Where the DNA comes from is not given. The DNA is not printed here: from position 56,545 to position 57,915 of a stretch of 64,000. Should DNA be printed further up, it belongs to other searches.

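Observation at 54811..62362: Translationally chained seven-gene operon mixing nucleoside salvage, phosphate transport and three unknown proteins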

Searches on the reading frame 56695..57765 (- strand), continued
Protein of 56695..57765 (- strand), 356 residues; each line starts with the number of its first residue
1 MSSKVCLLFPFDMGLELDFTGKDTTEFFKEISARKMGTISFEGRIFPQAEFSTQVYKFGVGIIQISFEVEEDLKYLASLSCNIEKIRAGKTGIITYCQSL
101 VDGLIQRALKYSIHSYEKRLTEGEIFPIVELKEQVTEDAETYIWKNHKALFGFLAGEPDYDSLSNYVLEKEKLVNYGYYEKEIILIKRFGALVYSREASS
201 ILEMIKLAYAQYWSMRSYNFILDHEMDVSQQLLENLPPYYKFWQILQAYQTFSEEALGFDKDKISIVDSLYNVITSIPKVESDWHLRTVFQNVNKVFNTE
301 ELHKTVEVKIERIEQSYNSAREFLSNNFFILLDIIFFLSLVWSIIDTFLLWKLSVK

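Call 35: search_protein_families(library=pfam, proteins=[L015:5685-7136:+, L015:8413-9603:+, L015:9600-9944:+, L002:4239-5783:+, L001:11573-13384:+, L005:9032-9970:+, L015:7133-8413:+, L046:3476-4852:+], max_evalue=0.1)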
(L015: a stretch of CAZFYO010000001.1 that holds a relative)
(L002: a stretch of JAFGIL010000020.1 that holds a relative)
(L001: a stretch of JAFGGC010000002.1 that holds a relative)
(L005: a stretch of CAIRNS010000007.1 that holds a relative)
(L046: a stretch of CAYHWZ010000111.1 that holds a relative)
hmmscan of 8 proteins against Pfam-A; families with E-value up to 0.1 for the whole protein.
L015:5685-7136:+ (483 aa): 11 families
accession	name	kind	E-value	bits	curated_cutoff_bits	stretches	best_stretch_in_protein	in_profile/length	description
PF01476.26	LysM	-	0.0011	19.4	20.9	1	436-465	1-27/43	LysM domain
PF11932.13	DUF3450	-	0.0072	16.1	32.6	1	323-439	12-129/241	Protein of unknown function (DUF3450)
PF05852.16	DUF848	-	0.0078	16.8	25.3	1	304-411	17-120/145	Gammaherpesvirus protein of unknown function (DUF848)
PF00261.25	Tropomyosin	-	0.017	15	38.6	1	330-369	195-234/242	Tropomyosin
PF08614.16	ATG16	-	0.02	15.5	33.7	1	339-418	61-141/200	Autophagy protein 16 (ATG16)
PF18990.6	DUF5723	-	0.038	14.1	26.8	1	172-192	208-226/376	Family of unknown function (DUF5723)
PF16576.10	HlyD_D23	-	0.039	13.7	30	1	348-445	37-131/214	Barrel-sandwich domain of CusB or HlyD membrane-fusion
PF11180.13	DUF2968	-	0.047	13.7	27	1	326-417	88-179/180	Protein of unknown function (DUF2968)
PF19220.6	Rod_CreS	-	0.051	13.1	100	1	326-419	44-137/359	Crescentin, rod domain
PF01496.24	V_ATPase_I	-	0.061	11.7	30.7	1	324-416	24-106/815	V-type ATPase 116kDa subunit family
PF18595.6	Nuf2_DHR10-like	-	0.072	13.6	28.4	0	329-420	8-98/117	Nuf2, DHR10-like domain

L015:8413-9603:+ (396 aa): 0 families

L015:9600-9944:+ (114 aa): 1 family
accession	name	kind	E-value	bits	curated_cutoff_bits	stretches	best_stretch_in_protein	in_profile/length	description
PF07238.19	PilZ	-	0.047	14.5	22.5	1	16-104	9-97/102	PilZ domain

L002:4239-5783:+ (514 aa): 0 families

L001:11573-13384:+ (603 aa): 5 families
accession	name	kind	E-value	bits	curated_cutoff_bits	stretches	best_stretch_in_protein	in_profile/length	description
PF00684.25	DnaJ_CXXCXGXG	-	4.3e-05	24.1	32.7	0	104-150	11-64/65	DnaJ central domain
PF25436.1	BSD2_CRD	-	0.00032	21.3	27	0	143-162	4-23/69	BSD2 cysteine rich domain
PF15777.11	Anti-TRAP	-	0.00065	20.1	32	1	154-187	12-45/59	Tryptophan RNA-binding attenuator protein inhibitory protein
PF23733.2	GRXCR1-2_C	-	0.0033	17.8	26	1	144-189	1-46/47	GRXCR1/2, C-terminal domain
PF19554.4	DUF6077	-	0.035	13.3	27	1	395-477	28-117/354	Family of unknown function (DUF6077)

L005:9032-9970:+ (312 aa): 4 families
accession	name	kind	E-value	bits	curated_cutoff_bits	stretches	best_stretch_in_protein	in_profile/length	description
PF00753.33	Lactamase_B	-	1.4e-12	48.4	22.7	1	58-266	2-195/196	Metallo-beta-lactamase superfamily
PF12706.13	Lactamase_B_2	-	1.1e-09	38.7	27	1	102-221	24-148/200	Beta-lactamase superfamily domain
PF19583.5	ODP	-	0.0037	17.6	27.2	1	71-141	11-73/194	ODP family beta lactamase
PF13483.12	Lactamase_B_3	-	0.039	14.4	24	1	65-221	10-116/160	Beta-lactamase superfamily domain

L015:7133-8413:+ (426 aa): 2 families
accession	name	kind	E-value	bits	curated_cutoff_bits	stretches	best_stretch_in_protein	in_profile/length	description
PF02518.31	HATPase_c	-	3.9e-19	69.6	26.4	1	314-417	2-109/111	Histidine kinase-, DNA gyrase B-, and HSP90-like ATPase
PF13589.12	HATPase_c_3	-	0.02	15.3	25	1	321-388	6-80/137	Histidine kinase-, DNA gyrase B-, and HSP90-like ATPase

L046:3476-4852:+ (458 aa): 6 families
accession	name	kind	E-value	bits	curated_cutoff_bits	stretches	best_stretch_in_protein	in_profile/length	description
PF02518.31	HATPase_c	-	3.5e-13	50.4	26.4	1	344-422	2-82/111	Histidine kinase-, DNA gyrase B-, and HSP90-like ATPase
PF13581.12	HATPase_c_2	-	3.7e-05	24.2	27.4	1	343-417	27-102/127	Histidine kinase-like ATPase domain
PF13589.12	HATPase_c_3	-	0.00013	22.5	25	1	349-411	4-63/137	Histidine kinase-, DNA gyrase B-, and HSP90-like ATPase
PF21924.1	XRCC4_CC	-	0.0023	18.5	27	0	89-133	8-52/78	XRCC4 coiled-coil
PF15136.11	UPF0449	-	0.069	14.1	27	1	55-125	18-94/98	Uncharacterised protein family UPF0449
PF02183.23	HALZ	-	0.088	13.4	28.1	0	132-149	22-39/43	Homeobox associated leucine zipper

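Call 36: search_protein_families(library=pfam, proteins=[P0251, P0252, P0259, P0268, P0270, P0274, P0275, P0278, P0282, P0289], max_evalue=0.1)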
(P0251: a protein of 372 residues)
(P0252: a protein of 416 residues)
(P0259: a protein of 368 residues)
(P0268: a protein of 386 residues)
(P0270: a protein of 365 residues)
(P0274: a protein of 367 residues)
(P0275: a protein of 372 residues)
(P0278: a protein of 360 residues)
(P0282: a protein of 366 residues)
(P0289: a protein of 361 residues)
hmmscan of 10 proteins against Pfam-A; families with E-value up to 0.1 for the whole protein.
P0251 (372 aa): 2 families
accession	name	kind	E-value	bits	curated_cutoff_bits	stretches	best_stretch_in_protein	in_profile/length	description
PF03143.23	GTP_EFTU_D3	-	0.01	16.6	27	1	91-145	58-104/106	Elongation factor Tu C-terminal domain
PF24989.1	DUF7776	-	0.08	13.9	27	0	87-150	1-63/70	Domain of unknown function (DUF7776)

P0252 (416 aa): 0 families

P0259 (368 aa): 0 families

P0268 (386 aa): 0 families

P0270 (365 aa): 0 families

P0274 (367 aa): 0 families

P0275 (372 aa): 2 families
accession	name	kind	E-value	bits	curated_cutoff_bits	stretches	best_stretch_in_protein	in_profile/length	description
PF06815.18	RVT_connect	-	0.05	14.3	23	0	301-354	17-69/102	Reverse transcriptase connection domain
PF06395.16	CDC24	-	0.075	13.7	21.3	0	220-283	3-70/89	CDC24 Calponin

P0278 (360 aa): 1 family
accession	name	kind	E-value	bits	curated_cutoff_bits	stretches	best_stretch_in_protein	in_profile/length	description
PF08700.17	VPS51_Exo84_N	-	0.08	13.5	24.2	0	206-289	4-81/87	Vps51/EXO84/COG1 N-terminal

P0282 (366 aa): 1 family
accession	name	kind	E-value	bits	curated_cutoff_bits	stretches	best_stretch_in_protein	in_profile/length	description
PF10548.14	P22_AR_C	-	0.069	13.7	22.4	0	281-308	25-52/73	P22AR C-terminal domain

P0289 (361 aa): 0 families

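Call 38: find_encoding_contigs(protein=P0107, flank=10000, max_places=2)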
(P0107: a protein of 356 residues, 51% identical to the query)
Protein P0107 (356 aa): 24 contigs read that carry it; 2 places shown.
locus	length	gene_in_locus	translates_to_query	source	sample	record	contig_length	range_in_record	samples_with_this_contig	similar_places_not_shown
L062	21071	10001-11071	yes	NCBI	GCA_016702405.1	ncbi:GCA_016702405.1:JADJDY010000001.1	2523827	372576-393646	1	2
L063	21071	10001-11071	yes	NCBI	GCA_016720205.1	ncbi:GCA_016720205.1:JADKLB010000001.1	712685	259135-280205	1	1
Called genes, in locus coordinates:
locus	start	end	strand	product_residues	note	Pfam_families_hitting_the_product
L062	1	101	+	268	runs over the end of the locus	PF13483:Lactamase_B_3, PF12706:Lactamase_B_2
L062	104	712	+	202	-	PF01066:CDP-OH_P_transf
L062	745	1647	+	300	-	PF01148:CTP_transf_1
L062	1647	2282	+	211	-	PF01553:Acyltransferase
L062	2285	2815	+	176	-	-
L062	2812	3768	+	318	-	PF04909:Amidohydro_2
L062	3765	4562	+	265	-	PF13387:Lnb_N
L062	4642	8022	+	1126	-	PF07690:MFS_1, PF01553:Acyltransferase, PF00501:AMP-binding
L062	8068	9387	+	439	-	PF01071:GARS_A, PF02843:GARS_C (weak)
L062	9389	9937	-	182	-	PF06037:DUF922 (weak)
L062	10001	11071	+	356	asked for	PF27233:MJ0711_N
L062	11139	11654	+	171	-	PF00334:NDK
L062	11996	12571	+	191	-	PF03602:Cons_hypoth95, PF05175:MTS, PF13649:Methyltransf_25 (weak)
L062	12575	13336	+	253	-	PF00696:AA_kinase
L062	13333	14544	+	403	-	PF00202:Aminotran_3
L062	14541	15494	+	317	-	PF00291:PALP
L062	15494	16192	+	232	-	PF14602:Hexapep_2 (faint), PF25087:GMPPB_C (faint), PF00132:Hexapep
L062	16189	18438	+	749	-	PF01209:Ubie_methyltran, PF02390:Methyltransf_4, PF13489:Methyltransf_23, PF13847:Methyltransf_31, PF08241:Methyltransf_11, PF08242:Methyltransf_12, PF13649:Methyltransf_25, PF03109:ABC1, +1 more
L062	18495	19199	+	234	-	PF08713:DNA_alkylation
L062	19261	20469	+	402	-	PF00764:Arginosuc_synth, PF20979:Arginosuc_syn_C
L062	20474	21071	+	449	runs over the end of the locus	PF00206:Lyase_1, PF14698:ASL_C2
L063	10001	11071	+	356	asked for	PF27233:MJ0711_N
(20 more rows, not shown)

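Call 42: find_encoding_contigs(protein=window:56695-57765:-, flank=10000, max_places=3)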
Protein window:56695-57765:- (356 aa): 23 contigs read that carry it; 3 places shown.
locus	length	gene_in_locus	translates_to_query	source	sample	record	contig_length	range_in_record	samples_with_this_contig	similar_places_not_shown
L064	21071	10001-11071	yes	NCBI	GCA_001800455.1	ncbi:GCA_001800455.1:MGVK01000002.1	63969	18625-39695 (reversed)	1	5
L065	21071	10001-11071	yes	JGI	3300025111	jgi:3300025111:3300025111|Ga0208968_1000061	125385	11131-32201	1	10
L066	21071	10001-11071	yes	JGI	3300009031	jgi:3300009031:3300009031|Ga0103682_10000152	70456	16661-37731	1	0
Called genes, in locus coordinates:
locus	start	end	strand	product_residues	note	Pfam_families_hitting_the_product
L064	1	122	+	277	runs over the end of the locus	PF01048:PNP_UDP_1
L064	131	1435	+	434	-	PF02885:Glycos_trans_3N, PF00591:Glycos_transf_3, PF07831:PYNP_C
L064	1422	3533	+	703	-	PF01368:DHH, PF02272:DHHA1, PF17768:RecJ_OB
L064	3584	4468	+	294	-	PF01048:PNP_UDP_1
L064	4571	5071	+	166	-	PF08843:AbiEii (weak), PF10706:Aminoglyc_resit (weak), PF19502:DUF6036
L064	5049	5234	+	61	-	-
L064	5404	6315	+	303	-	PF00294:PfkB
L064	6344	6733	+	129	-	PF00383:dCMP_cyt_deam_1, PF08211:dCMP_cyt_deam_2 (weak), PF26947:CDL (weak)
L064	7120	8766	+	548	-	PF02690:Na_Pi_cotrans, PF01895:PhoU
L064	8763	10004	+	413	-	PF02518:HATPase_c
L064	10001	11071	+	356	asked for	PF27233:MJ0711_N (weak)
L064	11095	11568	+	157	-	-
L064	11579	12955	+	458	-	PF03477:ATP-cone, PF00485:PRK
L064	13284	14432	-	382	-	PF00160:Pro_isomerase, PF01965:DJ-1_PfpI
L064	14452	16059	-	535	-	PF08448:PAS_4 (faint), PF13426:PAS_9, PF00990:GGDEF, PF13487:HD_5, PF01966:HD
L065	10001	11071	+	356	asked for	PF27233:MJ0711_N (weak)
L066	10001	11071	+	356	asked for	PF27233:MJ0711_N (weak)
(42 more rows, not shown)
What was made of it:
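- Upstream salvage genes: call 42.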

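Call 47: find_homologous_proteins(query=A4, max_evalue=0.001)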
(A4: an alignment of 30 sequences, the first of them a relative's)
Query A4 (30 sequences) (367 aa, profile of the alignment): 1045 proteins with E <= 0.001 among 8000 candidates; the best 120 are listed.
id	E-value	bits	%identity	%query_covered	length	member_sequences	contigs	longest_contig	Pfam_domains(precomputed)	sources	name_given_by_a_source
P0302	1.3e-132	461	46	92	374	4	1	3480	PF27233.1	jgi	-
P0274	4.2e-130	452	100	100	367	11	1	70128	PF27233.1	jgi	jgi:anti-anti-sigma regulatory factor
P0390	9.4e-130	451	45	99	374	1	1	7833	PF27233.1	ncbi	ncbi:MAG: hypothetical protein QW265_01395 [Candidatus Bathyarchaeia archaeon]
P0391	1.3e-129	451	45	99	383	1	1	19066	PF27233.1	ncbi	ncbi:MAG: hypothetical protein QXG01_02695 [Candidatus Bathyarchaeia archaeon]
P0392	1.6e-127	444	46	92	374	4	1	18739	PF27233.1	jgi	jgi:hypothetical protein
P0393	5.4e-127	442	42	99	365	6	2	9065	PF27233.1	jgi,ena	-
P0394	2.0e-126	440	43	99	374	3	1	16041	PF27233.1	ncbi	ncbi:MAG: hypothetical protein QXT31_02370 [Candidatus Bathyarchaeia archaeon]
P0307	1.4e-125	437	36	99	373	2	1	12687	PF27233.1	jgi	jgi:hypothetical protein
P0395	2.6e-125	437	42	99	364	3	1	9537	PF27233.1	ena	-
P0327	3.8e-125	436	38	99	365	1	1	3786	PF27233.1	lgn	-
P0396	8.6e-125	435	42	93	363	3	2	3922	PF27233.1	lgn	-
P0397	3.4e-124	433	42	99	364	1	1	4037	PF27233.1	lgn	-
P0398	1.4e-123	431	39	93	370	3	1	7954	PF27233.1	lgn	-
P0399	2.8e-122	427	65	95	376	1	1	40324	PF27233.1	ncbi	-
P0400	6.8e-122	425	40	98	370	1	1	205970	PF27233.1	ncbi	-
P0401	5.1e-121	422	37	98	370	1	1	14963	PF27233.1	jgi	-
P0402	9.6e-121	421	32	98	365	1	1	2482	PF27233.1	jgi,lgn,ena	-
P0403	7.4e-119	415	32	93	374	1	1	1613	PF27233.1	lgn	-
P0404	2.0e-116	407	31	99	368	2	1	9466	PF27233.1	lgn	-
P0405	2.4e-116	407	58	96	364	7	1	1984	PF27233.1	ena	-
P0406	2.1e-113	397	36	98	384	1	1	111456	PF27233.1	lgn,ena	-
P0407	9.5e-113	395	33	98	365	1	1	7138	PF27233.1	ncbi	ncbi:MAG: hypothetical protein AB1779_05520 [Candidatus Thermoplasmatota archaeon]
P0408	2.6e-112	394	31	94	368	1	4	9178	PF27233.1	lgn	-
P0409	3.5e-112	393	35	99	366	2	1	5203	PF27233.1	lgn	-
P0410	8.6e-112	392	32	98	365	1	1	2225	PF27233.1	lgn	-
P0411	8.2e-106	372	31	99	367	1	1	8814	PF27233.1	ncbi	-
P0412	1.2e-104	369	35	95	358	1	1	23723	PF27233.1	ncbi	-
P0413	5.6e-104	366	35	98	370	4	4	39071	PF27233.1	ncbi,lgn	ncbi:MAG: hypothetical protein QXE46_04090 [Candidatus Thermoplasmatota archaeon]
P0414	2.5e-102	361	36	98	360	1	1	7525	PF27233.1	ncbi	-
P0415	2.8e-102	361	33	98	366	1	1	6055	PF27233.1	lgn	-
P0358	3.1e-102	361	34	99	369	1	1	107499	PF27233.1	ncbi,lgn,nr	ncbi:MAG: hypothetical protein H5T44_03670 [Thermoplasmatales archaeon]|nr:hypothetical protein [The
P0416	6.0e-102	360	31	99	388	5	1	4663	PF27233.1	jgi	jgi:hypothetical protein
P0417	1.6e-101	358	42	99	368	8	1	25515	PF27233.1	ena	-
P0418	1.2e-100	355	31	98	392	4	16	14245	PF27233.1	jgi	jgi:hypothetical protein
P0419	1.2e-100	355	32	98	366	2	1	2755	PF27233.1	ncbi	-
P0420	1.2e-100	355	32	98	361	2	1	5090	PF27233.1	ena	-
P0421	2.0e-100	355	29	99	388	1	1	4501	PF27233.1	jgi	jgi:hypothetical protein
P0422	2.5e-100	354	33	99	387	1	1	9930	PF27233.1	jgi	jgi:hypothetical protein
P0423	3.7e-100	354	32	99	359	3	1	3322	PF27233.1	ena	-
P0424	4.5e-100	353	31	99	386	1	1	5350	PF27233.1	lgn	-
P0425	5.9e-100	353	31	99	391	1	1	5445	PF27233.1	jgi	jgi:hypothetical protein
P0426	7.8e-100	353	32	99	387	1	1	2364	PF27233.1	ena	-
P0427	1.3e-99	352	32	99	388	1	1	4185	PF27233.1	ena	-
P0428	1.4e-99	352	30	99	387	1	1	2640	PF27233.1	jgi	jgi:hypothetical protein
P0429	1.4e-99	352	32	98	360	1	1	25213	PF27233.1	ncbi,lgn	-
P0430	1.4e-99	352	32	99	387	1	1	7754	PF27233.1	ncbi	-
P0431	1.6e-99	352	33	98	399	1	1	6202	PF27233.1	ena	-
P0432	1.7e-99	352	29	99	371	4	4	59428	PF27233.1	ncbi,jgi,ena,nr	ncbi:MAG: hypothetical protein IT447_04735 [Phycisphaerales bacterium]|jgi:hypothetical protein|nr:h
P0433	1.8e-99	352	32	99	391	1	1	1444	PF27233.1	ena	-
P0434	1.9e-99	351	34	98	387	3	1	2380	PF27233.1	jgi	jgi:hypothetical protein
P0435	2.2e-99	351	30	99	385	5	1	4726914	PF27233.1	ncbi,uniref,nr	ncbi:hypothetical protein NXS98_13050 [Fontisphaera persica]|uniref:hypothetical protein n=1 Tax=Fon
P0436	2.3e-99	351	30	97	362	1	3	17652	PF27233.1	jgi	jgi:hypothetical protein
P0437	2.4e-99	351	30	99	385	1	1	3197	PF27233.1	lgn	-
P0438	2.6e-99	351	31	99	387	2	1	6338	PF27233.1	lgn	-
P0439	2.9e-99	351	33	99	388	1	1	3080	PF27233.1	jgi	jgi:hypothetical protein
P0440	3.0e-99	351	29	99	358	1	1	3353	PF27233.1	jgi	jgi:hypothetical protein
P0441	3.1e-99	351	35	97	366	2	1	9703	PF27233.1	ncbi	-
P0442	3.2e-99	351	30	98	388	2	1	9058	PF27233.1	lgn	-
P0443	3.4e-99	351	31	98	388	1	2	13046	PF27233.1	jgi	jgi:hypothetical protein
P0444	4.0e-99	350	29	99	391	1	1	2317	PF27233.1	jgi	jgi:hypothetical protein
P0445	4.2e-99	350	30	99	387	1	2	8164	PF27233.1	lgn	-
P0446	4.4e-99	350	31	98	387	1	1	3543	PF27233.1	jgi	-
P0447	4.8e-99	350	30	99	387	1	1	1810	PF27233.1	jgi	jgi:hypothetical protein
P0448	5.4e-99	350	31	98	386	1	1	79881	PF27233.1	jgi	-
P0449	6.7e-99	350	30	99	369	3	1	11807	PF27233.1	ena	-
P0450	7.0e-99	350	29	99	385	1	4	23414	PF27233.1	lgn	-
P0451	9.5e-99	349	32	99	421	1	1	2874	PF27233.1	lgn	-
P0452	9.5e-99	349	28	100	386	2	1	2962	PF27233.1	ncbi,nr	ncbi:MAG TPA: hypothetical protein VHM90_11985 [Phycisphaerae bacterium]|nr:hypothetical protein [Ph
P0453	1.0e-98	349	31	99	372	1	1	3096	PF27233.1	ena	-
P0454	1.0e-98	349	31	99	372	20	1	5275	PF27233.1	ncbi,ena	-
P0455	1.2e-98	349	31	99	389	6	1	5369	PF27233.1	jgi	jgi:hypothetical protein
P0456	1.2e-98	349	28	99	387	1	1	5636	PF27233.1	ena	-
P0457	1.2e-98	349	32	98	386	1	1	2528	PF27233.1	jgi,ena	-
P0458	1.3e-98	349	31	98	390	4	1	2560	PF27233.1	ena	-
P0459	1.3e-98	349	31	99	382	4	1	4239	PF27233.1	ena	-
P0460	1.4e-98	349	30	94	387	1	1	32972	PF27233.1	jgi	jgi:hypothetical protein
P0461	1.5e-98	348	31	99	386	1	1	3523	PF27233.1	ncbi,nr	ncbi:MAG TPA: hypothetical protein VHP11_02600, partial [Tepidisphaeraceae bacterium]|nr:hypothetica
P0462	1.5e-98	348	30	99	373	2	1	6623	PF27233.1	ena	-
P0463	1.5e-98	348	30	99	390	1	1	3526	PF27233.1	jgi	jgi:hypothetical protein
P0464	1.9e-98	348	31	99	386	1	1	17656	PF27233.1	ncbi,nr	ncbi:MAG TPA: hypothetical protein VER17_08395 [Tepidisphaeraceae bacterium]|nr:hypothetical protein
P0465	2.0e-98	348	31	99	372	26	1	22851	PF27233.1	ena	-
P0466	2.2e-98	348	30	99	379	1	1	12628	PF27233.1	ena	-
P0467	2.2e-98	348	31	98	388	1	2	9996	PF27233.1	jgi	jgi:hypothetical protein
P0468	2.3e-98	348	30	95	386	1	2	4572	PF27233.1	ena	-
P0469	2.4e-98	348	30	99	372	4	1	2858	PF27233.1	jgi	jgi:hypothetical protein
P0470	2.6e-98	348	31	98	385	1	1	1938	PF27233.1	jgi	jgi:hypothetical protein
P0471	2.6e-98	348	31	99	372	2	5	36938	PF27233.1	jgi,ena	-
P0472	2.7e-98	348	33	98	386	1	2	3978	PF27233.1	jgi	jgi:hypothetical protein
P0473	3.0e-98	347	31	98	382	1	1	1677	PF27233.1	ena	-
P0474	3.0e-98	347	31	95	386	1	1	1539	PF27233.1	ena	-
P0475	3.1e-98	347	32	99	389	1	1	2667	PF27233.1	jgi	jgi:hypothetical protein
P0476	3.3e-98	347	31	95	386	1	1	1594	PF27233.1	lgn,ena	-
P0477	3.3e-98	347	31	98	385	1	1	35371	PF27233.1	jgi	jgi:hypothetical protein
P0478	3.3e-98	347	33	98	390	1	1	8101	PF27233.1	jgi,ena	-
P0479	3.6e-98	347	30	99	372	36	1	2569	PF27233.1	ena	-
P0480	3.7e-98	347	31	99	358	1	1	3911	PF27233.1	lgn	-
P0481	3.9e-98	347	33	98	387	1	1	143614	PF27233.1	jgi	jgi:hypothetical protein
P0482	3.9e-98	347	33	98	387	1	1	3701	PF27233.1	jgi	jgi:hypothetical protein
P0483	3.9e-98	347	31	98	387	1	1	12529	PF27233.1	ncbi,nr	ncbi:MAG: hypothetical protein JWR69_4593 [Pedosphaera sp.]|nr:hypothetical protein [Pedosphaera sp.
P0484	4.0e-98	347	32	99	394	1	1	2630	PF27233.1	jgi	jgi:hypothetical protein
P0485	4.3e-98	347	30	99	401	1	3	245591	PF27233.1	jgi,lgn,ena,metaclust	metaclust:\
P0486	4.5e-98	347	32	99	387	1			PF27233.1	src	-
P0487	5.1e-98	347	30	98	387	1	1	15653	PF27233.1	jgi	jgi:hypothetical protein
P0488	5.8e-98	347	32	99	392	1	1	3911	PF27233.1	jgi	jgi:hypothetical protein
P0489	6.0e-98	346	30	98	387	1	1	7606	PF27233.1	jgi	jgi:hypothetical protein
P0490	6.3e-98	346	30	98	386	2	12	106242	PF27233.1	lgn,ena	-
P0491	6.4e-98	346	32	98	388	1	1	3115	PF27233.1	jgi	jgi:hypothetical protein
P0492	6.4e-98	346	28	99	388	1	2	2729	PF27233.1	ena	-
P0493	6.5e-98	346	31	99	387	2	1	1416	PF27233.1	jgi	jgi:hypothetical protein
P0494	6.7e-98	346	32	98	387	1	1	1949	PF27233.1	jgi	jgi:hypothetical protein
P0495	6.7e-98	346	31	98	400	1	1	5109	PF27233.1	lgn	-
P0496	6.9e-98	346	31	98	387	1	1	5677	PF27233.1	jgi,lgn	jgi:hypothetical protein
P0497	7.6e-98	346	31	98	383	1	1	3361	PF27233.1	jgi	jgi:hypothetical protein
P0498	7.8e-98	346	30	95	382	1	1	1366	PF27233.1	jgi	jgi:hypothetical protein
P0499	7.9e-98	346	30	99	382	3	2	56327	PF27233.1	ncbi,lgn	-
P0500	8.3e-98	346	31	99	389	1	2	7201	PF27233.1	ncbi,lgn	-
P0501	8.4e-98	346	30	99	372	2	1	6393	PF27233.1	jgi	jgi:hypothetical protein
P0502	8.8e-98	346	33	98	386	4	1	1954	PF27233.1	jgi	-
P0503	9.2e-98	346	31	98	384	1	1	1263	PF27233.1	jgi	jgi:hypothetical protein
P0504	9.5e-98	346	30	99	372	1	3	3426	PF27233.1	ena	-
